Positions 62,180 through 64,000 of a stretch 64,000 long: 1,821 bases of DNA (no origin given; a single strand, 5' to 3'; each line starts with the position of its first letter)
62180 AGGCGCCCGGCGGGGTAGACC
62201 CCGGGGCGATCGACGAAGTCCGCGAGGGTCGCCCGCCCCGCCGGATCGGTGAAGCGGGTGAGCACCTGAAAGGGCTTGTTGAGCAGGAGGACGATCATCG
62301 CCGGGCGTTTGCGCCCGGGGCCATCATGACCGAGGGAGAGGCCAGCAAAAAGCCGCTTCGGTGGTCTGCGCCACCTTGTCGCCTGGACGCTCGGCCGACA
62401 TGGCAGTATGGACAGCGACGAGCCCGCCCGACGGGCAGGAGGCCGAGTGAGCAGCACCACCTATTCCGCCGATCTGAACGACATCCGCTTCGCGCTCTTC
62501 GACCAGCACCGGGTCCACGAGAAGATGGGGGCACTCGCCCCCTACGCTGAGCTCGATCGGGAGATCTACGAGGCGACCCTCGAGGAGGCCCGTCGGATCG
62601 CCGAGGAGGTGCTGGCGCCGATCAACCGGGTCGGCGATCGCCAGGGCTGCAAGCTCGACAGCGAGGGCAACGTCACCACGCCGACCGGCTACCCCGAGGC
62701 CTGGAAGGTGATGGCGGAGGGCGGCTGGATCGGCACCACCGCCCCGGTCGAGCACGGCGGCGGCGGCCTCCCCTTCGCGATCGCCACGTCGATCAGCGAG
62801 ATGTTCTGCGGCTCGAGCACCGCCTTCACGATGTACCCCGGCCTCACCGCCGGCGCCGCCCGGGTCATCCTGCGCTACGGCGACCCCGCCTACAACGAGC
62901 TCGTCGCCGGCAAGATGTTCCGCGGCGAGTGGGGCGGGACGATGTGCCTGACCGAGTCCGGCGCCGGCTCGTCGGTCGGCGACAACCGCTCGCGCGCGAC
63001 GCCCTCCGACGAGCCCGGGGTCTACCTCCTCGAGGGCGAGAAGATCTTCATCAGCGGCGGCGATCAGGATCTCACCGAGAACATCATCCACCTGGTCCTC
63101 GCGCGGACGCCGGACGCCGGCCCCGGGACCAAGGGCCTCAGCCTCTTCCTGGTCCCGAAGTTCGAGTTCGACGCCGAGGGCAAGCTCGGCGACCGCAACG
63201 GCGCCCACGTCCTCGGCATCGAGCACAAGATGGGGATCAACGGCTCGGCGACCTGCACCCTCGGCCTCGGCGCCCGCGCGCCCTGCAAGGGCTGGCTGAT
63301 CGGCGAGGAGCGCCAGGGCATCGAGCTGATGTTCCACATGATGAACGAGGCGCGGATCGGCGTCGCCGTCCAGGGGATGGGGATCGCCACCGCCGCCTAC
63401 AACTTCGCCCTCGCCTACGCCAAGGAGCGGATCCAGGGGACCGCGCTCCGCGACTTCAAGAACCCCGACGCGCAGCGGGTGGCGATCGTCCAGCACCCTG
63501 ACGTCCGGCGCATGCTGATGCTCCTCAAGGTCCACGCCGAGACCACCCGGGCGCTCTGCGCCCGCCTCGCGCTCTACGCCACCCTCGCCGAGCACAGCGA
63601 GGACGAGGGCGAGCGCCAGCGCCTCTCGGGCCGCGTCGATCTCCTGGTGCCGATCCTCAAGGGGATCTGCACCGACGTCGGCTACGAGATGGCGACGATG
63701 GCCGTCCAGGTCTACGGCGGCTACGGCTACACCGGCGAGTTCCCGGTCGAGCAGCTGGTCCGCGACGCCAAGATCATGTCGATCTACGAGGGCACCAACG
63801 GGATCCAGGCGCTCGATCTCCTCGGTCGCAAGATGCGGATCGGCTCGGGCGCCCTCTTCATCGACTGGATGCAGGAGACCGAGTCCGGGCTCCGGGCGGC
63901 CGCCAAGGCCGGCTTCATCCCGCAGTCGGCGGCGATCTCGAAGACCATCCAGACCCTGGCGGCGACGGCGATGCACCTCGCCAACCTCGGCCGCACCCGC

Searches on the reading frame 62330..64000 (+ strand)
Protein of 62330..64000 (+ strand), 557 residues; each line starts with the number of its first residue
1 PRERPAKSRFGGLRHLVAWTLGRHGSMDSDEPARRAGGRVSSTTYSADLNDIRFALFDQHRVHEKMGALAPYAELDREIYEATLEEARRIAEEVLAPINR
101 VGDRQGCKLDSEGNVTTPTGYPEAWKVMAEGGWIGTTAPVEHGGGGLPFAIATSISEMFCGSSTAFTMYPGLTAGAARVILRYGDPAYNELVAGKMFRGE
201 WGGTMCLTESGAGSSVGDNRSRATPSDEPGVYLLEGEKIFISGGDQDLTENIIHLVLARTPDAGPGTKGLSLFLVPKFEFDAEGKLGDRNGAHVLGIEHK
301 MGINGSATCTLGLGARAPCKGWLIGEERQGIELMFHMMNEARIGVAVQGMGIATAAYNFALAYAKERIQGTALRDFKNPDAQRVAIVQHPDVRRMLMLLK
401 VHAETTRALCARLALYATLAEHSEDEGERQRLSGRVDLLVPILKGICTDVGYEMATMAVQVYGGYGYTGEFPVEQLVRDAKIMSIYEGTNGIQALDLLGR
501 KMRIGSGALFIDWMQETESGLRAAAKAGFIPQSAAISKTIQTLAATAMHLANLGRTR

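Call 65: search_protein_families(library=pfam, max_evalue=0.0001, proteins=[window:62330-64000:+])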
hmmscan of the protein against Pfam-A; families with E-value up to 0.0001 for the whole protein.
window:62330-64000:+ (557 aa): 5 families
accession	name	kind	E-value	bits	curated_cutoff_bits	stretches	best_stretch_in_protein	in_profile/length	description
PF00441.29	Acyl-CoA_dh_1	-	5.4e-24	85.5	22.4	1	329-496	2-144/150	Acyl-CoA dehydrogenase, C-terminal domain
PF02770.24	Acyl-CoA_dh_M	-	1.7e-11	44.6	33.3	1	205-311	2-92/97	Acyl-CoA dehydrogenase, middle domain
PF02771.21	Acyl-CoA_dh_N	-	8.1e-10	39.5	22.9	1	81-200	5-113/113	Acyl-CoA dehydrogenase, N-terminal domain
PF08028.16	Acyl-CoA_dh_2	-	7.3e-08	33.2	22.7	1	344-490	2-133/134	Acyl-CoA dehydrogenase, C-terminal domain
PF22924.1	ACOX_C_alpha1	-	2.7e-07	31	27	1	337-492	3-159/169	Acyl-CoA oxidase, C-alpha1 domain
